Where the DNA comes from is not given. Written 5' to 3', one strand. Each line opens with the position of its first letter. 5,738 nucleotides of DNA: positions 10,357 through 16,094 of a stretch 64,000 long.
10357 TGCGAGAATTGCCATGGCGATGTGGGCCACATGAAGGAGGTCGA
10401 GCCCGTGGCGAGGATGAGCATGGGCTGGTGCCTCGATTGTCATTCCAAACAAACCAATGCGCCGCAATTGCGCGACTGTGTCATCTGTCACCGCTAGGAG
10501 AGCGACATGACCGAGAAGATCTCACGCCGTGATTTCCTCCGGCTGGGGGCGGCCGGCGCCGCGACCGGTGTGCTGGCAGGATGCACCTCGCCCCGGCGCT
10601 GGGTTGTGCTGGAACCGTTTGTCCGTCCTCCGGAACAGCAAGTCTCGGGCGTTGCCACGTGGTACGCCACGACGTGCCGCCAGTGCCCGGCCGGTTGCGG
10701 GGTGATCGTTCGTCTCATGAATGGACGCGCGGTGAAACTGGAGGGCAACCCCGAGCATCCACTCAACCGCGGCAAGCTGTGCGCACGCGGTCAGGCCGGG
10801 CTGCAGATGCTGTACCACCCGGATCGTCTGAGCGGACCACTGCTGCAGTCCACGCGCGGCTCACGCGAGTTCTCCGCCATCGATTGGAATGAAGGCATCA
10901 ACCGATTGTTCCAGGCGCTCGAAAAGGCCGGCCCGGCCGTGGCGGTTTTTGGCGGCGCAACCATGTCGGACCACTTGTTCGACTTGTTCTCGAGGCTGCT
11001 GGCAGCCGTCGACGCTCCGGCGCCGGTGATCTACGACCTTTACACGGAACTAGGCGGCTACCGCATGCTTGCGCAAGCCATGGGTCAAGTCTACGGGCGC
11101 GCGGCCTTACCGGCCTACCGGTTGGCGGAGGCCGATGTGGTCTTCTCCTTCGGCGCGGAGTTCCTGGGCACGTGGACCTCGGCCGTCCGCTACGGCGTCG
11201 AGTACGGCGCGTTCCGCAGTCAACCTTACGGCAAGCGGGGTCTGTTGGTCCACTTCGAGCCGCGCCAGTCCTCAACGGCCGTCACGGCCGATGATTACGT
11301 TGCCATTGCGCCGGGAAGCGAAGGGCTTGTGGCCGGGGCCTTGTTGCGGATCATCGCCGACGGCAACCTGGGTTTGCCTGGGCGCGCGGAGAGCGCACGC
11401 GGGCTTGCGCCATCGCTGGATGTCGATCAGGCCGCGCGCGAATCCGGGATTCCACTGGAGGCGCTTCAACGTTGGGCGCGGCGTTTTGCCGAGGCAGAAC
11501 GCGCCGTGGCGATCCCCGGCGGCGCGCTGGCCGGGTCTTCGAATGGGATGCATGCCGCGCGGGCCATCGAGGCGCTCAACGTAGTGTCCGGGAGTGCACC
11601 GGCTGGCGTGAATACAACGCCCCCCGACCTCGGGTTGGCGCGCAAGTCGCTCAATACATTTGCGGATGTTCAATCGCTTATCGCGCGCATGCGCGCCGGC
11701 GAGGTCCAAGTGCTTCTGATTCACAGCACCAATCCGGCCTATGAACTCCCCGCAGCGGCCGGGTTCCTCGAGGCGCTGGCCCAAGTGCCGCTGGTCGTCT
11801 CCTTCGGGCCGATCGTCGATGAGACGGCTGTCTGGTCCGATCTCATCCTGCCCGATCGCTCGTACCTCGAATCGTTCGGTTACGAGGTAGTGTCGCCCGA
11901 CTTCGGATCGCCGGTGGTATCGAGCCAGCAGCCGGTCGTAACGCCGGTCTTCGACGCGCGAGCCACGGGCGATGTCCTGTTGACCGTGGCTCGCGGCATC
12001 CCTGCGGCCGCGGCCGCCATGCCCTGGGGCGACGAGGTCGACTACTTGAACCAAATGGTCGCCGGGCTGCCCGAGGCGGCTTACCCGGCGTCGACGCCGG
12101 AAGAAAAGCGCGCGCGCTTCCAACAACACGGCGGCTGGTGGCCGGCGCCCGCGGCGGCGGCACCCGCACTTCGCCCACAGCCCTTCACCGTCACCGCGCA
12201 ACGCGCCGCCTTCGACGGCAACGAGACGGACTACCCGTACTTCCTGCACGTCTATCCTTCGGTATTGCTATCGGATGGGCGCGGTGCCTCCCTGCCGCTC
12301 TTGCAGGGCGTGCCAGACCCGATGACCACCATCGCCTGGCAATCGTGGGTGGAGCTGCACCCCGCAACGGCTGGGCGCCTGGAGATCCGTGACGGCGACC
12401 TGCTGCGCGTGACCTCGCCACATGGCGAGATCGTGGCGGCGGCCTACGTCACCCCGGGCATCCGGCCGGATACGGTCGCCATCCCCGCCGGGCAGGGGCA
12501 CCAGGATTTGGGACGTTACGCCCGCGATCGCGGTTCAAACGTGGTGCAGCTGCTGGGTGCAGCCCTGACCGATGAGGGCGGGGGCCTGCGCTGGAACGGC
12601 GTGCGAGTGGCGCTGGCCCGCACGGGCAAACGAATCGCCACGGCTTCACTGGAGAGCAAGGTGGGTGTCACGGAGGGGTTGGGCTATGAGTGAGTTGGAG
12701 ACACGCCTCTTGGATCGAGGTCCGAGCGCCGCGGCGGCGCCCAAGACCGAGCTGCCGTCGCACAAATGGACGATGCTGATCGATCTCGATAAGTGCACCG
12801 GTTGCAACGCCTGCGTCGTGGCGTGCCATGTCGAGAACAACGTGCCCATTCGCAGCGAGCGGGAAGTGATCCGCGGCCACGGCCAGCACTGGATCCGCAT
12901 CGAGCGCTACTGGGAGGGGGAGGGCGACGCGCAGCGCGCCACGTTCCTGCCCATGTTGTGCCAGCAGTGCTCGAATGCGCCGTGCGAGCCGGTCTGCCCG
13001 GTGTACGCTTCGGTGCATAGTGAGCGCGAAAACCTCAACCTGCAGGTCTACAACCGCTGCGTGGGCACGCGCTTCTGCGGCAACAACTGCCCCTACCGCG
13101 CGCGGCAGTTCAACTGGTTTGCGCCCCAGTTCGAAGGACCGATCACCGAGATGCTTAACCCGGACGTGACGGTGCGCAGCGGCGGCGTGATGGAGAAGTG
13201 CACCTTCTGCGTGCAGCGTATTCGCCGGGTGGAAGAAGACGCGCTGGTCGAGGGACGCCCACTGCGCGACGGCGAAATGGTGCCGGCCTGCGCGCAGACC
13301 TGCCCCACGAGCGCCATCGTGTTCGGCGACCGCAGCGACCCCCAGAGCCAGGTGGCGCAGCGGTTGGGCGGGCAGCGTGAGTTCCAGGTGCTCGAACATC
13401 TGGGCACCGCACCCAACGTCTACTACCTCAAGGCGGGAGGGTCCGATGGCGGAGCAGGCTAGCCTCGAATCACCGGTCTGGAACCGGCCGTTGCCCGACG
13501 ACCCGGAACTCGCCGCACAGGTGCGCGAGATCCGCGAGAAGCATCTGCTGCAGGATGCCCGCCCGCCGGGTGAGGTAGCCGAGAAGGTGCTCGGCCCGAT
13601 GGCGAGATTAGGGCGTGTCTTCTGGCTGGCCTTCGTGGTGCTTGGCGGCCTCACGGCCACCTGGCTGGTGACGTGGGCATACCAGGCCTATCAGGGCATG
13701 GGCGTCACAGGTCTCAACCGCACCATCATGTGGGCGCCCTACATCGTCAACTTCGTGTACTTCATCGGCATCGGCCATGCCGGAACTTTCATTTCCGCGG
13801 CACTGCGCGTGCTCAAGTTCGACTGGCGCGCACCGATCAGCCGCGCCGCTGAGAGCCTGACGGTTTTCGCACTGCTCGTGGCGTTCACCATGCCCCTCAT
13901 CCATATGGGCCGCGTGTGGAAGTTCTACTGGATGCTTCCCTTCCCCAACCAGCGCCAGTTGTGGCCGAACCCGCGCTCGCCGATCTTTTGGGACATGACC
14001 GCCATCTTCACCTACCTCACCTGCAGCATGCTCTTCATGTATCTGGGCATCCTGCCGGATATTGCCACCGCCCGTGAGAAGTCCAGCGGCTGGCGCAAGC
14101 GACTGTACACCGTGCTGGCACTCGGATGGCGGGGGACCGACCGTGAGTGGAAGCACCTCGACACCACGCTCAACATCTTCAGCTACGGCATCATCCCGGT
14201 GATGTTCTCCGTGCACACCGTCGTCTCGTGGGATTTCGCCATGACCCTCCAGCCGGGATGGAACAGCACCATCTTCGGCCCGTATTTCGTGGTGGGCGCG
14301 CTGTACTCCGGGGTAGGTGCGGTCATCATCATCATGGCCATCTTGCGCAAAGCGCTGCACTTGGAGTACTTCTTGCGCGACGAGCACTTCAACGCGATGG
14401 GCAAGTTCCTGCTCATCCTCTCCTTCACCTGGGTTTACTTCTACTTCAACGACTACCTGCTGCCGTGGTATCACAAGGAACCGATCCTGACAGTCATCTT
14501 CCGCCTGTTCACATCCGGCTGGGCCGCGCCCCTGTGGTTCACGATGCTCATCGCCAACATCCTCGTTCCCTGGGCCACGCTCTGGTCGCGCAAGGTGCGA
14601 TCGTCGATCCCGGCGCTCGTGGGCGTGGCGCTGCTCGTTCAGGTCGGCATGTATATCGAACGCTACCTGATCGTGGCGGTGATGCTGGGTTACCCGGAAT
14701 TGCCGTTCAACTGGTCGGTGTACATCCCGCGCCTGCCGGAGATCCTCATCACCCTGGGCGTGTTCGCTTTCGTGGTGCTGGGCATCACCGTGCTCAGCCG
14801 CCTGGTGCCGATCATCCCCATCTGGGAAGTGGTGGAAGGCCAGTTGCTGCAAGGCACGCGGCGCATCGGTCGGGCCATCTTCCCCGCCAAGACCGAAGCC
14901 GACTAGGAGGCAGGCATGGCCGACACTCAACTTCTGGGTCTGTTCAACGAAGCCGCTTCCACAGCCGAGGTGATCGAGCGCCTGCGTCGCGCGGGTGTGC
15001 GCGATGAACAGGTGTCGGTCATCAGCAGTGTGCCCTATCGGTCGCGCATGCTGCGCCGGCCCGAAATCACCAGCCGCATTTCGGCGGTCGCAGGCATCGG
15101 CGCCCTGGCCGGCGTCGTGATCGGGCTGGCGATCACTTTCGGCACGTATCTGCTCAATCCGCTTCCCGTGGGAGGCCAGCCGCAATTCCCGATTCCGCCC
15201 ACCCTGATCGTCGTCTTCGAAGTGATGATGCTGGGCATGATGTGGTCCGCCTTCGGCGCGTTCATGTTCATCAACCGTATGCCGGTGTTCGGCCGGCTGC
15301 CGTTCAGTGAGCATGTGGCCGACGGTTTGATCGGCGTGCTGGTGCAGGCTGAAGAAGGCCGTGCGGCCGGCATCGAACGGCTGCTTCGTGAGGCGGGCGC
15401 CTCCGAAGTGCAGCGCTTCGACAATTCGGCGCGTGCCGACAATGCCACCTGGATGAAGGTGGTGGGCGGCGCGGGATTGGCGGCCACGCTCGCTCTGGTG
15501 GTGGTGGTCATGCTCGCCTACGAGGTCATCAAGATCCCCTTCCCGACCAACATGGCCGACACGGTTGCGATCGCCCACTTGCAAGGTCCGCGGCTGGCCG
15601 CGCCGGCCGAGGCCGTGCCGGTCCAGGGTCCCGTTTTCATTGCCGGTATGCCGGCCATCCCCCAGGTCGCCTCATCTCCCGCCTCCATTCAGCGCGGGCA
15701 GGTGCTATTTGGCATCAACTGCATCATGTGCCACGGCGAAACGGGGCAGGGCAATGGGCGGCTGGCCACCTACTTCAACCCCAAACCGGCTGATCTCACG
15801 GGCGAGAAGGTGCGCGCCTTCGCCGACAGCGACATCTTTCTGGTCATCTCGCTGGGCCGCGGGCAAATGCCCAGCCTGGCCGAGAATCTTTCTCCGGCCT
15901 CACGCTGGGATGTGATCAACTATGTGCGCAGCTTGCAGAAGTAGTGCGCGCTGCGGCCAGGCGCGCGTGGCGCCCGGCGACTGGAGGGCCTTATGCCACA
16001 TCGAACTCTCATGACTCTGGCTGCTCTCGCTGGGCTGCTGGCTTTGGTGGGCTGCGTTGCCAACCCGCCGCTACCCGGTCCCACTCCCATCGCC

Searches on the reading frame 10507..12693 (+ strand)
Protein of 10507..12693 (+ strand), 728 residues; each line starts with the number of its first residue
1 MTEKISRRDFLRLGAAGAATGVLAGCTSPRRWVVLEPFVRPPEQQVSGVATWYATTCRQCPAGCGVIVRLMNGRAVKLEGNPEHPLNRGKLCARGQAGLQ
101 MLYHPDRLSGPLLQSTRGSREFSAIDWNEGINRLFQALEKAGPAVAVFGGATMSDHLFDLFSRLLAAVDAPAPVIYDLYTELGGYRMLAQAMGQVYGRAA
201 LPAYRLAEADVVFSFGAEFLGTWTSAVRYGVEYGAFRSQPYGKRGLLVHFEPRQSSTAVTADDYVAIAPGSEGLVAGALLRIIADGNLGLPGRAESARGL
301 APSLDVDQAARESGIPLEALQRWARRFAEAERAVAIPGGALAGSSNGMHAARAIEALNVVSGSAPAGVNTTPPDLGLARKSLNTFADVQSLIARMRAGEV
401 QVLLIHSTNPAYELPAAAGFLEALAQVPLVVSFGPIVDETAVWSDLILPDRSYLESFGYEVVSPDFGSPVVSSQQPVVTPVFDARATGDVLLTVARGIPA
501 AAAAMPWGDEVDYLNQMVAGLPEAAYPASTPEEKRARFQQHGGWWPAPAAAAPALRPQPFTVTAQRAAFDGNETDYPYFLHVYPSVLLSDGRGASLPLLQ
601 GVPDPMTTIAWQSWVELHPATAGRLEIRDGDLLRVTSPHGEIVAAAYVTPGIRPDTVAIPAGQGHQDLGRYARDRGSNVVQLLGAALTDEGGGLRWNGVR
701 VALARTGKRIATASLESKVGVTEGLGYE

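Call 28: search_protein_families(library=pfam, proteins=[window:10507-12693:+], max_evalue=0.00001)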
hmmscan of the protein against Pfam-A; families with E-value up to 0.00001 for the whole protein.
window:10507-12693:+ (728 aa): 3 families
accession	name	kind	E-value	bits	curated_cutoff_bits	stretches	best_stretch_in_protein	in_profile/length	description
PF04879.21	Molybdop_Fe4S4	-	4.6e-16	59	22.7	1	51-104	2-55/55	Molybdopterin oxidoreductase Fe4S4 domain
PF01568.27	Molydop_binding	-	1e-14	54.9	26.8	1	613-683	29-93/110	Molydopterin dinucleotide binding domain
PF00384.28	Molybdopterin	-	3e-10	40.1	24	1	107-490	1-346/353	Molybdopterin oxidoreductase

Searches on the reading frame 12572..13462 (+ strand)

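Call 28: search_protein_families(library=pfam, proteins=[window:12572-13462:+], max_evalue=0.00001)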
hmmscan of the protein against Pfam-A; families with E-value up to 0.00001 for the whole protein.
window:12572-13462:+ (296 aa): 5 families
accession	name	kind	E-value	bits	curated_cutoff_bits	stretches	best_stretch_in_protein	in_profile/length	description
PF12838.12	Fer4_7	-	2.2e-11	44.5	27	1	74-144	1-50/52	4Fe-4S dicluster domain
PF13247.11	Fer4_11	-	3.6e-11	43.6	26.2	1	123-183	3-64/100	4Fe-4S dicluster domain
PF13183.11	Fer4_8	-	2.4e-06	28.4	27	0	72-144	2-66/68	4Fe-4S dicluster domain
PF13187.11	Fer4_9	-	2.4e-06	27.9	27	0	74-144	1-49/52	4Fe-4S dicluster domain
PF12797.12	Fer4_2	-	2.6e-06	27.4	24.5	1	66-86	1-21/22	4Fe-4S binding domain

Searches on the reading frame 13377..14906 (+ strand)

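Call 29: search_protein_families(library=pfam, proteins=[window:13377-14906:+], max_evalue=0.00001)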
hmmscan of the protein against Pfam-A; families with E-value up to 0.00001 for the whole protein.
window:13377-14906:+ (509 aa): 1 family
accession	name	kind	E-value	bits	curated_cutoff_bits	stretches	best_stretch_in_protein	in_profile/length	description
PF03916.19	NrfD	-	3.5e-18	66.8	25.8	1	110-434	2-306/313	Polysulphide reductase, NrfD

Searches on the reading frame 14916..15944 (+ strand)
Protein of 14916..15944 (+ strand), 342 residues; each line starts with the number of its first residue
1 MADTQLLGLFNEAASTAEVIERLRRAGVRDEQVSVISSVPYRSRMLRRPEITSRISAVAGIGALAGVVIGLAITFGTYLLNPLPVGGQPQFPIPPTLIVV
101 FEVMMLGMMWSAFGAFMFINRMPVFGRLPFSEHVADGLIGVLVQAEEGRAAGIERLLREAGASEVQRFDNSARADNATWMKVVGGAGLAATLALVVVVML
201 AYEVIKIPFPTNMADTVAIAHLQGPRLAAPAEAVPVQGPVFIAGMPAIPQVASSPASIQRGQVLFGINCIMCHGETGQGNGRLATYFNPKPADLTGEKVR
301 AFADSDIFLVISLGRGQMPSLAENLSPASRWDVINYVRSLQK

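Call 29: search_protein_families(library=pfam, proteins=[window:14916-15944:+], max_evalue=0.00001)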
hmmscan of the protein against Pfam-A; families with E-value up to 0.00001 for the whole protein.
window:14916-15944:+ (342 aa): 3 families
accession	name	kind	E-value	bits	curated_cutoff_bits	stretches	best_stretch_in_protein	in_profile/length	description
PF11821.13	ActD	-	7.4e-23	81.5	25.7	1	6-166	3-169/170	Alternative complex III, ActD subunit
PF13442.11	Cytochrome_CBB3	-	9.4e-10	39.1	27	1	257-337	2-68/68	Cytochrome C oxidase, cbb3-type, subunit III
PF00034.26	Cytochrom_C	-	1.3e-08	36.5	21.3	1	258-340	1-89/90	Cytochrome c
